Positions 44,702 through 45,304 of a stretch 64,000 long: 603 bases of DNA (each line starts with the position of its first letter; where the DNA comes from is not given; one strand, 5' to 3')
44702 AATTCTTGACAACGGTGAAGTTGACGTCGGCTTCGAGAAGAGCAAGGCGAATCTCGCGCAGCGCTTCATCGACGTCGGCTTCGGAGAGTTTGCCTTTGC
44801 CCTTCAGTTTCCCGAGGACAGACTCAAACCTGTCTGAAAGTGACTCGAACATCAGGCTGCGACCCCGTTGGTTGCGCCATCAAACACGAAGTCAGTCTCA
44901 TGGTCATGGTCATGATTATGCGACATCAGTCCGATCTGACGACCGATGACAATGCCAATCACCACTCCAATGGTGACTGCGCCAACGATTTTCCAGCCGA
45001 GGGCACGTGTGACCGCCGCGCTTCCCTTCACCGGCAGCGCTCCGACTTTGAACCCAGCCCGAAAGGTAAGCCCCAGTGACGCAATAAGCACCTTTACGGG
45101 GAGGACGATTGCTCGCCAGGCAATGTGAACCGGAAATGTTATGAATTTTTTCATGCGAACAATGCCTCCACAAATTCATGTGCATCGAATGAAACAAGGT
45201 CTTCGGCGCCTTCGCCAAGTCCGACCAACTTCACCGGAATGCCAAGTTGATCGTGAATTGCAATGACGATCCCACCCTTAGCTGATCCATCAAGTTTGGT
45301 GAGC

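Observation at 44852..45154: Unknown 100-aa His-tailed membrane protein locked between ftsY and ffh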

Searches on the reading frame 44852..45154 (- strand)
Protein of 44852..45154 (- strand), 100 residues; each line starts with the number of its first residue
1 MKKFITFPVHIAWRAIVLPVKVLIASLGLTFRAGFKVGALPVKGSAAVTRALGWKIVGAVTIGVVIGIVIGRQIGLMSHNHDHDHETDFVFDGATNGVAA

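Call 4: search_protein_families(library=pfam, proteins=[window:44852-45154:-], max_evalue=1)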
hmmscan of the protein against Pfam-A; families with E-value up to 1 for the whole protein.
window:44852-45154:- (100 aa): 0 families

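Call 5: search_protein_families(library=ncbifam, proteins=[window:44852-45154:-], max_evalue=10)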
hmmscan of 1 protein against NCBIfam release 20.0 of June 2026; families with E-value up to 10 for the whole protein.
window:44852-45154:- (100 aa): 0 families

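Call 6: find_homologous_proteins(query=window:44852-45154:-, max_evalue=0.01)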
Query window:44852-45154:- (100 aa): 20 proteins with E <= 0.01 among 26 candidates.
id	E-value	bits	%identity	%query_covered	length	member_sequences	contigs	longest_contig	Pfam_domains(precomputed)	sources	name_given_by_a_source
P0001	6.2e-57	208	99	100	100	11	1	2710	-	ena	-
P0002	3.5e-54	199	95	100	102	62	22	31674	-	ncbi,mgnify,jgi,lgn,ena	mgnify:FL=1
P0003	1.5e-47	178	84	100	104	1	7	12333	-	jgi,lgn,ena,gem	-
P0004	1.2e-43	165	80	100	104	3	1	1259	-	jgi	jgi:hypothetical protein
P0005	4.9e-40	153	71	80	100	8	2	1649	-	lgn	-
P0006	1.6e-39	152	71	100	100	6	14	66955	-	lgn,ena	-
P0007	2.0e-38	148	75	80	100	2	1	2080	-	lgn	-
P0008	2.1e-35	139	68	96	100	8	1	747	-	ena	-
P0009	3.7e-35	138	85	81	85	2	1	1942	-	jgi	-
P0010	1.7e-34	136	75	84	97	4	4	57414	-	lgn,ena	-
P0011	4.5e-34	134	67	100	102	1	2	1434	-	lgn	-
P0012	1.9e-33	132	70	86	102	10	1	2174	-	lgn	-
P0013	1.2e-32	130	63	78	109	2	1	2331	-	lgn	-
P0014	6.2e-32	127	60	100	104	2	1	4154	-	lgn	-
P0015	1.9e-31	126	68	74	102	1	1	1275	-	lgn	-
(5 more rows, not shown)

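Call 8: find_related_loci(query=A1, collection=genome_contigs, flank=5000)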
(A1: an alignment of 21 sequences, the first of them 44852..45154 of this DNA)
Query A1 (100 aa) in genome_contigs; peptide patterns used: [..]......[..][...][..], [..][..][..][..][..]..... (x = any residue, [..] = any of these).
57 stretches matched a pattern; 14 encode a relative of the query (tblastn E <= 1e-3); 14 distinct loci.
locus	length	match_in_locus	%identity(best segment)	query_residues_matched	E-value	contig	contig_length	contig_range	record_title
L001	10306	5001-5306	95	1-100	8e-59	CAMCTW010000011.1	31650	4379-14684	MAG: Bifidobacterium breve isolate MsH-01oct19-144 genome assembly, contig: MsH-01oct19-C2391, whole genome shotgun sequ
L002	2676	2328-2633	91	1-100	2e-41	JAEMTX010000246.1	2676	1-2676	MAG: Acidimicrobiia bacterium isolate SupBloom_Metag_017 Bloom_5_S5_NODE_35978_length_2676_cov_5.044258, whole genome sh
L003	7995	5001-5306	62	1-99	5e-41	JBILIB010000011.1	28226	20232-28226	MAG: Acidimicrobiales bacterium isolate ME2017-05-12_3300034357_group7_bin57 Rohwer_bin122_scaffold_323_c1, whole genome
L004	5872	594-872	67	1-96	4e-40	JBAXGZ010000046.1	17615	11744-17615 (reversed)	MAG: Actinomycetes bacterium isolate ELA310 MAG310_46, whole genome shotgun sequence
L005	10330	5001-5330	85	1-100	6e-40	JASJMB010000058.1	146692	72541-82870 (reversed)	MAG: Acidimicrobiales bacterium isolate ChBW.bin.99 ChBW_k141_472486, whole genome shotgun sequence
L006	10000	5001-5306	85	1-100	4e-39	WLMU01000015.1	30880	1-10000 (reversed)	MAG: Actinomycetota bacterium isolate UFOp-RH-20apr16-428 RH-20apr16-428-c15, whole genome shotgun sequence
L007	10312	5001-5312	81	1-100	3e-38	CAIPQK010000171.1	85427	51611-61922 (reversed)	MAG: uncultured Candidatus Microthrix sp. isolate Ki3-D2_bin-0518 genome assembly, contig: bin-0518:171/232, whole genom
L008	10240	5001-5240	74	1-80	2e-34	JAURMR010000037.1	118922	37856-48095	MAG: Acidimicrobiales bacterium isolate SFB_Oligo_Co_41 k141_3698815, whole genome shotgun sequence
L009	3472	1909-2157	63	1-83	3e-22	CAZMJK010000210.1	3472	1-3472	MAG TPA_asm: uncultured Bifidobacterium sp. isolate SRP193358_co1_807 genome assembly, contig: NODE_89598_length_3472_co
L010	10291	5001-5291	42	3-99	3e-21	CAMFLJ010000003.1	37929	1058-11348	MAG: uncultured actinobacterium isolate SRR12456169_bin.11_metaWRAP_v1.3_MAG genome assembly, contig: ERZ12289968.657, w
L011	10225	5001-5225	55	1-75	3e-17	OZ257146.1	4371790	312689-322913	MAG: Acidimicrobiales bacterium isolate dc441f95-861a-4a10-a9b7-c462a55f8454 genome assembly, chromosome: 1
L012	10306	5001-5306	41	3-98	3e-17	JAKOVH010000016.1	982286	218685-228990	MAG: Actinomycetes bacterium isolate JPNG_maxbin.048 k201_447845, whole genome shotgun sequence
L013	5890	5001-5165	53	1-50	4e-12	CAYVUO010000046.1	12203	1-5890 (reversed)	MAG TPA_asm: uncultured Bifidobacterium sp. isolate SRP193358_co1_76 genome assembly, contig: NODE_14827_length_12203_co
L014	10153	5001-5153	53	25-75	7e-12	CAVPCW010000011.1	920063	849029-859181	MAG: uncultured Actinomycetes bacterium isolate MFD00032.bin.1.211 genome assembly, contig: contig_24991, whole genome s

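Call 17: search_protein_representatives(alignment_id=A1)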
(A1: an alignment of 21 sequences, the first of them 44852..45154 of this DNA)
Query: 21 sequences, 101 profile positions. Proteins with E-value up to 0.001 (for the whole library): 26; up to 1e-10: 18; up to 1e-30: 3. The best 26 are listed.
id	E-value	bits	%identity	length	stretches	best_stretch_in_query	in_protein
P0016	9.6e-41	154.2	-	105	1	1-90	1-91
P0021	8.2e-40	151.2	-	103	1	1-94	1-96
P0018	1.3e-38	147.4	-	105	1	5-95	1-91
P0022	5.5e-26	106.8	-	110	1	3-94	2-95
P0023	1.8e-23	98.7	-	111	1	2-95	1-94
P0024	3.0e-21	91.6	-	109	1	3-89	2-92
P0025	7.2e-20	87.2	-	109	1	2-75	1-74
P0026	3.2e-19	85.1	-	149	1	2-76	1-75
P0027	3.4e-18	81.8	-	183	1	3-75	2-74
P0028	6.9e-18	80.8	-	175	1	3-80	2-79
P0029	1.4e-16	76.6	-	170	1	2-81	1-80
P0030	3.3e-16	75.4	-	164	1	2-77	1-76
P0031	3.5e-16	75.3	-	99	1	3-75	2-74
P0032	3.6e-15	72.1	-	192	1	2-79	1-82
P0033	8.9e-14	67.6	-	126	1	2-76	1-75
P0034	4.7e-13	65.3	-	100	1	1-74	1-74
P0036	3.1e-12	62.7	-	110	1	16-89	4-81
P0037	2.9e-07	46.7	-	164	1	4-71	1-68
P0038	1.9e-06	44.1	-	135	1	11-75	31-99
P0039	2.3e-06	43.9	-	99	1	9-71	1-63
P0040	1.7e-05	41.0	-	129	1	4-74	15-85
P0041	2.3e-05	40.6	-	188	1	8-71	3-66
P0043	4.2e-04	36.6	-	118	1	3-70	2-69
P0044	6.7e-04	35.9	-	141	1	11-71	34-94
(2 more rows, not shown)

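Call 20: search_protein_families(library=pfam, proteins=[P0037, P0038, P0039, P0040, P0041, P0043, P0044, P0036, P0031, P0034], max_evalue=10)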
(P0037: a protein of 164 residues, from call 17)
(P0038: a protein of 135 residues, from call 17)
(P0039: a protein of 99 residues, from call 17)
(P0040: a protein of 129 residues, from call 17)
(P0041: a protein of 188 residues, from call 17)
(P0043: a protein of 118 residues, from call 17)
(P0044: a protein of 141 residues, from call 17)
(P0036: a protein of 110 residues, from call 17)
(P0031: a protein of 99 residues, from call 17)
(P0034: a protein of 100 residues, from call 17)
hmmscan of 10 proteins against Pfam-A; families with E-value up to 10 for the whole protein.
P0037 (164 aa): 3 families
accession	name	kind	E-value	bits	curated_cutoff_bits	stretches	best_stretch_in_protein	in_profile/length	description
PF01471.23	PG_binding_1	-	1e-06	29.2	23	1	74-125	7-57/57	Putative peptidoglycan binding domain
PF12732.12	YtxH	-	0.00015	22.6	37.5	1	58-80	9-31/71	YtxH-like protein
PF19760.4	DUF6247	-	0.032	14.8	26.9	2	131-152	40-61/99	Family of unknown function (DUF6247)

P0038 (135 aa): 2 families
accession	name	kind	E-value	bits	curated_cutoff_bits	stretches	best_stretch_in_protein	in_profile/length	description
PF12732.12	YtxH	-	1.8e-05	25.5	37.5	1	80-103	8-31/71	YtxH-like protein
PF06305.16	LapA_dom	-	0.56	10.6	28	1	71-105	18-52/64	Lipopolysaccharide assembly protein A domain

P0039 (99 aa): 2 families
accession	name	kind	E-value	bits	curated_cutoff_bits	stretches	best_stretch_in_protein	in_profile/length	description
PF12732.12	YtxH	-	1.1e-05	26.2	37.5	1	49-76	5-32/71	YtxH-like protein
PF00487.30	FA_desaturase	-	0.27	11.4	29.7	1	2-66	93-159/253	Fatty acid desaturase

P0040 (129 aa): 1 family
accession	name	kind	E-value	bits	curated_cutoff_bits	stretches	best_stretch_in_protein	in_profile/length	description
PF12732.12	YtxH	-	2.9e-06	28.1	37.5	1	71-94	8-31/71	YtxH-like protein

P0041 (188 aa): 2 families
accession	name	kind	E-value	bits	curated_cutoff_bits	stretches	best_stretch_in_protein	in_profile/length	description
PF04972.22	BON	-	0.00015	22.5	27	1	90-142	4-54/69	BON domain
PF12732.12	YtxH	-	0.035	15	37.5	1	57-77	10-30/71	YtxH-like protein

P0043 (118 aa): 1 family
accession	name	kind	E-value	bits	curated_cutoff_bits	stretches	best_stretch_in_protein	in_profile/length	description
PF12732.12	YtxH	-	0.0012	19.7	37.5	1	60-90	9-39/71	YtxH-like protein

P0044 (141 aa): 0 families

P0036 (110 aa): 0 families

P0031 (99 aa): 0 families

P0034 (100 aa): 0 families

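Call 21: predict_structure(alignment_id=A1)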
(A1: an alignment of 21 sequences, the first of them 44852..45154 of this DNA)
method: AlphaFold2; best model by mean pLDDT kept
length: 100 residues; sequences in the alignment: 21
mean_pLDDT: 61.3   pTM: 0.30
mean pLDDT of the five models: 61.3, 58.3, 57.5, 56.6, 54.0
residues with pLDDT >= 90: 0; 70-90: 30; 50-70: 51; < 50: 19
segments of 3 or more residues with pLDDT < 50: 1-3, 86-100
pLDDT, mean of each block of 10 residues (from residue 1): 54 70 66 54 61 77 82 63 46 40
secondary structure, 60 per line:
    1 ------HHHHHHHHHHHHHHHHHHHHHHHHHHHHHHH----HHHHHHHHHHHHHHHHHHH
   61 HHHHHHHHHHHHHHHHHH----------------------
elements in order: H7-37 H42-78

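Call 27: find_homologous_proteins(query=A2, max_evalue=0.001)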
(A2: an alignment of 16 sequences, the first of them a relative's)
Query A2 (16 sequences) (135 aa, profile of the alignment): 64 proteins with E <= 0.001 among 8000 candidates.
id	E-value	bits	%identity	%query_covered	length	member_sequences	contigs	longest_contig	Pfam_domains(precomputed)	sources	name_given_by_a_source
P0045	8.7e-30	121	39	45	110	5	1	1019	-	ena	-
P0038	7.0e-29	118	100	100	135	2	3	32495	PF12732.13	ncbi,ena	-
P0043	2.0e-28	117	32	56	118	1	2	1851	-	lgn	-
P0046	4.3e-28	116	41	53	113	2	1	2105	-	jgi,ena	-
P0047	5.5e-28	116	45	61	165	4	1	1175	PF04972.23,PF12732.13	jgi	jgi:hypothetical protein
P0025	5.5e-28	116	36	45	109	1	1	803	-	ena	-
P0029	1.1e-27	115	35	39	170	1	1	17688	-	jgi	jgi:hypothetical protein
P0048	2.2e-27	114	37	73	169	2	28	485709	-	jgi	jgi:hypothetical protein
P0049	2.7e-27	113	39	45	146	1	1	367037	-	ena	-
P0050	5.1e-27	112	45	54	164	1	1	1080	PF04972.23,PF12732.13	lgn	-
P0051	7.1e-27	112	41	51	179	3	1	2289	-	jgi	jgi:hypothetical protein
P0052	1.4e-26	111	46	62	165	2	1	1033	PF04972.23,PF12732.13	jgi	jgi:BON domain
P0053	1.6e-26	111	47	57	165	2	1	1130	PF04972.23,PF12732.13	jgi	jgi:hypothetical protein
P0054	2.0e-26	110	35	61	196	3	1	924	-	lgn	-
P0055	2.1e-26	110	35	70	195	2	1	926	-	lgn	-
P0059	2.3e-26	110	37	77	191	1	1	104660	-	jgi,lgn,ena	-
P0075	3.3e-25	107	39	40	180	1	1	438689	-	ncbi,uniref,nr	ncbi:hypothetical protein [Rhabdothermincola salaria]|uniref:hypothetical protein n=1 Tax=Rhabdother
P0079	1.2e-24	105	38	45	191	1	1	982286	-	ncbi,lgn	-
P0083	2.7e-24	104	34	57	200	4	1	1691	-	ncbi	-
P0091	6.9e-22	96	43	63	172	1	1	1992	PF04972.23,PF12732.13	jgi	jgi:hypothetical protein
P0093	3.1e-21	94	60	61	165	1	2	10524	PF04972.23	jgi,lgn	jgi:osmotically-inducible protein OsmY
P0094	5.1e-21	93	40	73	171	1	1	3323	PF04972.23,PF12732.13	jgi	jgi:hypothetical protein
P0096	1.7e-18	85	56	61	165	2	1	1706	PF04972.23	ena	-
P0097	2.0e-18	85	45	58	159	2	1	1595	PF04972.23,PF12732.13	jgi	jgi:BON domain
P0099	1.2e-17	82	41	58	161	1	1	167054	PF04972.23,PF12732.13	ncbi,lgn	-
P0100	2.1e-17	81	47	77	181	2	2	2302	PF04972.23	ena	-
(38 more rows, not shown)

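Call 28: find_encoding_contigs(protein=P0038, flank=5000, max_places=3)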
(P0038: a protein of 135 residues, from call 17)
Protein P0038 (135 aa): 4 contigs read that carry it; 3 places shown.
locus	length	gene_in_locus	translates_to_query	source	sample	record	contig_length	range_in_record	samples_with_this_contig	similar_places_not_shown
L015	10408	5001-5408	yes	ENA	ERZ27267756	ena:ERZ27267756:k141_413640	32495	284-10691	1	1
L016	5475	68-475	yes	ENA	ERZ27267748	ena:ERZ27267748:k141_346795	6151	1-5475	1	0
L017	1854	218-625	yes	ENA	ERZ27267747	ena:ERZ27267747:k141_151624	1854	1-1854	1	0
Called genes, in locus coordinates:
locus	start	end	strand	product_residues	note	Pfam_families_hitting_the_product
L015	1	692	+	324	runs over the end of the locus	?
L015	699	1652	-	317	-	PF07584:BatA (weak), PF00092:VWA, PF13519:VWA_2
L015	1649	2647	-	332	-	PF01882:DUF58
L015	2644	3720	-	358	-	PF20030:bpMoxR, PF07726:AAA_3, PF07728:AAA_5, PF17863:AAA_lid_2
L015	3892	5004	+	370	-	PF02881:SRP54_N, PF00448:SRP54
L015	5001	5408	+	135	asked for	PF12732:YtxH (faint)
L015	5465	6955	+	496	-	PF02881:SRP54_N, PF00448:SRP54, PF01656:CbiA (weak), PF13401:AAA_22 (weak), PF02978:SRP_SPB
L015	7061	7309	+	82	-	PF00886:Ribosomal_S16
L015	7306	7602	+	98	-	PF13083:KH_KhpA-B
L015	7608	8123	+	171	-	PF01782:RimM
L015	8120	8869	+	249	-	PF01746:tRNA_m1G_MT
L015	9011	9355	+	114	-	PF01245:Ribosomal_L19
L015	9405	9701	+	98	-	PF10611:DUF2469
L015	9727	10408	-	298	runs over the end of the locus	PF10340:Say1_Mug180, PF20434:BD-FAE, PF07859:Abhydrolase_3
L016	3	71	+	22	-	?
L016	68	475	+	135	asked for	PF12732:YtxH (faint)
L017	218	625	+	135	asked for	PF12732:YtxH (faint)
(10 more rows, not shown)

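Call 29: find_encoding_contigs(protein=P0099, flank=5000, max_places=3)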
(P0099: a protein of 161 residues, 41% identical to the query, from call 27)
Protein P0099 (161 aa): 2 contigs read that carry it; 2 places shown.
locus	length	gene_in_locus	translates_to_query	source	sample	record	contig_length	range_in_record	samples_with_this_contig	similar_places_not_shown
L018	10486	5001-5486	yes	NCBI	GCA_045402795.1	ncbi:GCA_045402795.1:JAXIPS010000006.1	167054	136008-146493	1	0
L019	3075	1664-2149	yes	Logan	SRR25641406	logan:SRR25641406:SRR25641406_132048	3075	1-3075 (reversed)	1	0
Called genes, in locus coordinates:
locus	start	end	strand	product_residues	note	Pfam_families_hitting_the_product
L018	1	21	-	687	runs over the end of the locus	PF08376:NIT, PF00672:HAMP (weak), PF02518:HATPase_c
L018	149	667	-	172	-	PF13302:Acetyltransf_3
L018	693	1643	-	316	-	PF07584:BatA (weak), PF00092:VWA, PF13519:VWA_2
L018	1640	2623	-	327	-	PF01882:DUF58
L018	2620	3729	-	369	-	PF20030:bpMoxR, PF07726:AAA_3, PF07728:AAA_5, PF17863:AAA_lid_2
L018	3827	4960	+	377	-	PF02881:SRP54_N, PF00448:SRP54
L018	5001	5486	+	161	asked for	PF12732:YtxH (weak), PF04972:BON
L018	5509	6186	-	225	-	PF03006:HlyIII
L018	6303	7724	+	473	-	PF02881:SRP54_N, PF00448:SRP54, PF01656:CbiA (weak), PF02978:SRP_SPB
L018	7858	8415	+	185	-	PF00886:Ribosomal_S16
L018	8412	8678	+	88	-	PF13083:KH_KhpA-B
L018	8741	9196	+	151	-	PF01782:RimM, PF24986:PRC_RimM (faint)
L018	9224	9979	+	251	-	PF01746:tRNA_m1G_MT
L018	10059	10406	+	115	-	PF01245:Ribosomal_L19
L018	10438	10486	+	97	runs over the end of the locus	PF10611:DUF2469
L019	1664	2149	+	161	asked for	PF12732:YtxH (weak), PF04972:BON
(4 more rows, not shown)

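Call 30: find_encoding_contigs(protein=P0075, flank=5000, max_places=2)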
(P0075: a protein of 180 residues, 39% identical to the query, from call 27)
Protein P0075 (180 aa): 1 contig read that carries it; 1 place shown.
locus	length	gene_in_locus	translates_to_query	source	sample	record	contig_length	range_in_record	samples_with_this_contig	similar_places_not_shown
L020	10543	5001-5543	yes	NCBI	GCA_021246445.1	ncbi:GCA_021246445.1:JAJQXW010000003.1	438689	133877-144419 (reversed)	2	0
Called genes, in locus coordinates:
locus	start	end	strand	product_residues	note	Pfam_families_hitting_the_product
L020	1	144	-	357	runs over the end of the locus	PF20030:bpMoxR, PF07726:AAA_3, PF07728:AAA_5, PF17863:AAA_lid_2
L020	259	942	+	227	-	PF00072:Response_reg, PF00486:Trans_reg_C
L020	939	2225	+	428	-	PF00672:HAMP, PF00512:HisKA, PF13581:HATPase_c_2 (weak), PF02518:HATPase_c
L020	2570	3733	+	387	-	PF00089:Trypsin, PF13365:Trypsin_2, PF00595:PDZ, PF13180:PDZ_2, PF17820:PDZ_6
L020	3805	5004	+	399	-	PF02881:SRP54_N, PF00448:SRP54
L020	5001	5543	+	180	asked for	-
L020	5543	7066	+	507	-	PF02881:SRP54_N, PF00448:SRP54, PF01656:CbiA (weak), PF02978:SRP_SPB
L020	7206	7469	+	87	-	PF00886:Ribosomal_S16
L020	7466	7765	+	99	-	PF13083:KH_KhpA-B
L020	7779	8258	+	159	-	PF01782:RimM, PF24986:PRC_RimM (faint)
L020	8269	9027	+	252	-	PF01746:tRNA_m1G_MT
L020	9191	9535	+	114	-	PF01245:Ribosomal_L19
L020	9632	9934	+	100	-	PF10611:DUF2469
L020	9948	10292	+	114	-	PF08378:NERD (weak), PF02021:UPF0102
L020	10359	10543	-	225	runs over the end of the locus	PF00300:His_Phos_1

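Call 31: list_cluster_members(proteins=[P0038, P0099, P0093, P0002, P0079, P0083, P0048, P0049, P0059])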
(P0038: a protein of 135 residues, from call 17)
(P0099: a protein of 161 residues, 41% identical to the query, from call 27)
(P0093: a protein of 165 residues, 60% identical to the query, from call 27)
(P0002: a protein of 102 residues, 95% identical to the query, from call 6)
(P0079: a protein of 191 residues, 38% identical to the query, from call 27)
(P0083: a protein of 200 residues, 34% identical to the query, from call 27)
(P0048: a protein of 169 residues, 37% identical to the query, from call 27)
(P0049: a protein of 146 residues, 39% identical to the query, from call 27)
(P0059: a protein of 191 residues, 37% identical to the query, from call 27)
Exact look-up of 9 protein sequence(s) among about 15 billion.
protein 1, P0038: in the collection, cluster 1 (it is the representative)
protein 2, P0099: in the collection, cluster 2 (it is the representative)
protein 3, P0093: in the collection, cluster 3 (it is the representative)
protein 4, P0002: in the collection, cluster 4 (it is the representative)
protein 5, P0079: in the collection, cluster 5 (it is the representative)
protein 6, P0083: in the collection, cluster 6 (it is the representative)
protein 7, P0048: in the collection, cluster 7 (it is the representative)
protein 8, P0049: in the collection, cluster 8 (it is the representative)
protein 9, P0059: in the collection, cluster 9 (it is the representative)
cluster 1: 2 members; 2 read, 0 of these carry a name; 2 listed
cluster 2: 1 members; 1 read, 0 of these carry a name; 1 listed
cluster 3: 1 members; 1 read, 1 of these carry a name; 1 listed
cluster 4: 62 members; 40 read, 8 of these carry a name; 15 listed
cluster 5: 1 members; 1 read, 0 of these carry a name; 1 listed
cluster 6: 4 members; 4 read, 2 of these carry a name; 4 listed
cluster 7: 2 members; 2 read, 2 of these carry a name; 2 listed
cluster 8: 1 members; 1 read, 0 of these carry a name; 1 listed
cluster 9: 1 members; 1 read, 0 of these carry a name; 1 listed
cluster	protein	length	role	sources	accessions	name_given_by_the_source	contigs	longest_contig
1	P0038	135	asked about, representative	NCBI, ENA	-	-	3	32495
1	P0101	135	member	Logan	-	-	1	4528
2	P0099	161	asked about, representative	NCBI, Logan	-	-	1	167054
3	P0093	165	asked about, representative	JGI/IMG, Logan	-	osmotically-inducible protein OsmY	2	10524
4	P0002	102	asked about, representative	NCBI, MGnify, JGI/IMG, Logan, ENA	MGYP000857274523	FL=1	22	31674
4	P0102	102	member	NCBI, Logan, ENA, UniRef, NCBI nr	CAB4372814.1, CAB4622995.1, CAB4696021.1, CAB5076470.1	MAG: hypothetical protein F2947_03810 [Actinobacteria bacterium] | Unannotated protein n=1 Tax=freshwater metagenome TaxID=449393 RepID=A0A6J6IEW9_9ZZZZ | hypothetical protein [Actinomycetota bacterium]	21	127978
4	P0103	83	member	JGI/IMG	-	hypothetical protein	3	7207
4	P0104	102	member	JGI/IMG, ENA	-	hypothetical protein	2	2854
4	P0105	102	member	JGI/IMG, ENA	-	hypothetical protein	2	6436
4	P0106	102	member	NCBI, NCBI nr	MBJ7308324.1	MAG: hypothetical protein JHC63_10765 [Acidimicrobiia bacterium] | hypothetical protein [Acidimicrobiia bacterium]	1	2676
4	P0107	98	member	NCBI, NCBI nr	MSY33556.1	MAG: hypothetical protein F2731_00655, partial [Actinobacteria bacterium] | hypothetical protein [Actinomycetota bacterium]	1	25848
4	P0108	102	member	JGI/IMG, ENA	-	hypothetical protein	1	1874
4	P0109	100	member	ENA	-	-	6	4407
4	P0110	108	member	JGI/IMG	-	-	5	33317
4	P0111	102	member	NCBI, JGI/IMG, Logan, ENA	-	-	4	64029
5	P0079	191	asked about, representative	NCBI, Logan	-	-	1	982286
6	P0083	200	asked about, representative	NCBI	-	-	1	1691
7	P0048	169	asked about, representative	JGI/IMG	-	hypothetical protein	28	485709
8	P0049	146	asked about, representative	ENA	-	-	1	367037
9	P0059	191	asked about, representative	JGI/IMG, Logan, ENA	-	-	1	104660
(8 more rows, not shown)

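Call 34: search_protein_families(library=pfam, alignment_id=A3, max_evalue=0.01)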
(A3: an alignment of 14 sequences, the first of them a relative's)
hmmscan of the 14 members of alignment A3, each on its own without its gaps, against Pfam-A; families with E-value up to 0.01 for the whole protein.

A. member 1, P0099 (161 aa): 2 families
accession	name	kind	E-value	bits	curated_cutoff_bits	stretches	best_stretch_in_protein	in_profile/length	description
PF04972.22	BON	-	9.1e-08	32.7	27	1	84-152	1-68/69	BON domain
PF12732.12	YtxH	-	4.4e-06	27.5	37.5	1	49-78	7-36/71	YtxH-like protein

B. families by the number of members that match (of 14 scanned): 3 families
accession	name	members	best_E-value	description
PF12732.12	YtxH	14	1.3e-07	YtxH-like protein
PF04972.22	BON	11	5.4e-12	BON domain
PF04186.18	FxsA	1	0.0058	FxsA cytoplasmic membrane protein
